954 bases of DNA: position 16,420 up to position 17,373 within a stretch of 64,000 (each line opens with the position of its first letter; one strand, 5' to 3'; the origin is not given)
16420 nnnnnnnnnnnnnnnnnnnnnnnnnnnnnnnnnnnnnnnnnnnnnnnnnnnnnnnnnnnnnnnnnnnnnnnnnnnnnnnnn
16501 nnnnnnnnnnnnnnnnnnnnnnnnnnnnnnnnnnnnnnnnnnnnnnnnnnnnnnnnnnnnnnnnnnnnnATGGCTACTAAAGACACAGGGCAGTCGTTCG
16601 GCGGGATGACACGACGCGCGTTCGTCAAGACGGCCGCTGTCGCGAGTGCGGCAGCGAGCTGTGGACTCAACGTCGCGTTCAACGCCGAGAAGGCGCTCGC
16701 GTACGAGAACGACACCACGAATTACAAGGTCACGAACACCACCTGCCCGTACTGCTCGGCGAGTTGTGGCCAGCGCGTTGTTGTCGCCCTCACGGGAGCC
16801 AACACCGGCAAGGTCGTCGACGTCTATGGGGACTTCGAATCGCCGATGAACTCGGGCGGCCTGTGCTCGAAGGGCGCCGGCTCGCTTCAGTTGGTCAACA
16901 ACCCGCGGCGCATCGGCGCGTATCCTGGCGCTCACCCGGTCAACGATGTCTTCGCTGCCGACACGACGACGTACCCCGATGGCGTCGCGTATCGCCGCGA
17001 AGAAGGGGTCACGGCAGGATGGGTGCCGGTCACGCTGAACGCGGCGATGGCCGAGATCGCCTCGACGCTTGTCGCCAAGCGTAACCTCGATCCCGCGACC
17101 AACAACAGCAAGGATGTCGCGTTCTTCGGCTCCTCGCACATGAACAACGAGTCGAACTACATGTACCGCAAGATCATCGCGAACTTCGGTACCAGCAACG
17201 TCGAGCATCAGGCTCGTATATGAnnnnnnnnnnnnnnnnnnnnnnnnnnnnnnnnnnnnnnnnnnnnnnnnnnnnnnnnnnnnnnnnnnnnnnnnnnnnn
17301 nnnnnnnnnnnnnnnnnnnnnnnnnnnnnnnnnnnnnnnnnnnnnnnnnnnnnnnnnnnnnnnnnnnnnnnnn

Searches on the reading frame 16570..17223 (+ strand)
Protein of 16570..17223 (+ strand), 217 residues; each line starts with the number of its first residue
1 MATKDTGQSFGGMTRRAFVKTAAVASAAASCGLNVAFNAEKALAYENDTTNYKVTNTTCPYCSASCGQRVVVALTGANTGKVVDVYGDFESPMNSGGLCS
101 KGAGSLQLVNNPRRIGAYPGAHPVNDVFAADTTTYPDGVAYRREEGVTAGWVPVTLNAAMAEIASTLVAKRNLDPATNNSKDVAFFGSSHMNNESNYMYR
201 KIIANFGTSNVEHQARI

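Call 6: search_protein_families(library=pfam, proteins=[window:16570-17223:+], max_evalue=1)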
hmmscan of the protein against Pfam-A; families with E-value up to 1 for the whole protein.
window:16570-17223:+ (217 aa): 3 families
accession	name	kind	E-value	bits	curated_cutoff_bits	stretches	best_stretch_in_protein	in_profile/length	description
PF04879.21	Molybdop_Fe4S4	-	3.9e-14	52.8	22.7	1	53-111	2-55/55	Molybdopterin oxidoreductase Fe4S4 domain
PF01314.23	AFOR_C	-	0.056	13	27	1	38-99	49-107/385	Aldehyde ferredoxin oxidoreductase, domains 2 & 3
PF10518.14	TAT_signal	-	0.065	13.7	22.7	1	13-29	2-18/21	TAT (twin-arginine translocation) pathway signal sequence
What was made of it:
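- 16570..16689 (+): N-terminal Tat signal region (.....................). The end coordinate is approximate. Pfam TAT_signal is weak (call 6).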

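Call 10: search_protein_families(library=ncbifam, proteins=[window:16570-17223:+], max_evalue=0.1)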
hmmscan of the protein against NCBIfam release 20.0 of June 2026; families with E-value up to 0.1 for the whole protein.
window:16570-17223:+ (217 aa): 15 families
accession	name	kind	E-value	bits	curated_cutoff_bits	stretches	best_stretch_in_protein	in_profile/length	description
TIGR01553.1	formate-DH-alph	equivalog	7.4e-24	83.6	814.2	1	14-217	3-194/1009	formate dehydrogenase-N subunit alpha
NF041513.1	formate_DH_Act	exception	5e-20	70.9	1400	1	40-217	27-185/1067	formate dehydrogenase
TIGR01591.1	Fdh-alpha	equivalog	1.6e-12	46.3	666.25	1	57-217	1-128/672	formate dehydrogenase subunit alpha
NF010055.0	PRK13532.1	equivalog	4.5e-12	45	904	1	13-103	3-86/830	nitrate reductase catalytic subunit NapA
TIGR01706.1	NAPA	equivalog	5.5e-11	41.5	930.55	1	13-103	2-86/830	periplasmic nitrate reductase subunit alpha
NF012032.0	PRK15488.1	equivalog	2.3e-07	29.2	694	1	13-115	3-99/759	thiosulfate reductase PhsA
NF047855.1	AssmNtatRedNasC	equivalog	3.2e-06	25.7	1100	1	47-115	13-78/708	assimilatory nitrate reductase catalytic subunit NasC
NF041783.2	mnquin_red_QrcB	equivalog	8.8e-05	20.8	440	1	53-116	51-109/695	menaquinone reductase molybdopterin-binding-like subunit QrcB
NF041885.1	selenate_YnfE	exception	0.00043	18.2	1675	1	12-78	2-69/805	selenate/tellurate reductase subunit YnfE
TIGR01409.1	TAT_signal_seq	domain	0.00098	19.4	16.7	1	14-33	2-21/29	twin-arginine translocation signal domain-containing protein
TIGR01701.1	Fdhalpha-like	subfamily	0.0081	14.3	582.15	1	152-214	114-168/744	FdhF/YdeP family oxidoreductase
TIGR02166.1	dmsA_ynfE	subfamily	0.018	13.1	777.7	1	13-115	1-105/794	DMSO/selenate family reductase complex A subunit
NF041884.1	selenate_YnfF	exception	0.029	12.2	1650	1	14-75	2-63/798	selenate/tellurate reductase subunit YnfF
TIGR02811.1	formate_TAT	hypoth_equivalog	0.056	13.8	48.45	1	12-55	8-56/66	formate dehydrogenase region TAT target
TIGR01973.1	NuoG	equivalog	0.091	11.5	470.05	0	150-216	281-339/606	NADH-quinone oxidoreductase subunit NuoG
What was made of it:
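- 16570..16689 (+): TIGR01409 TAT_signal_seq scores 19.4 bits against a cut-off of 16.7, at residues 14-33 (call 10).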
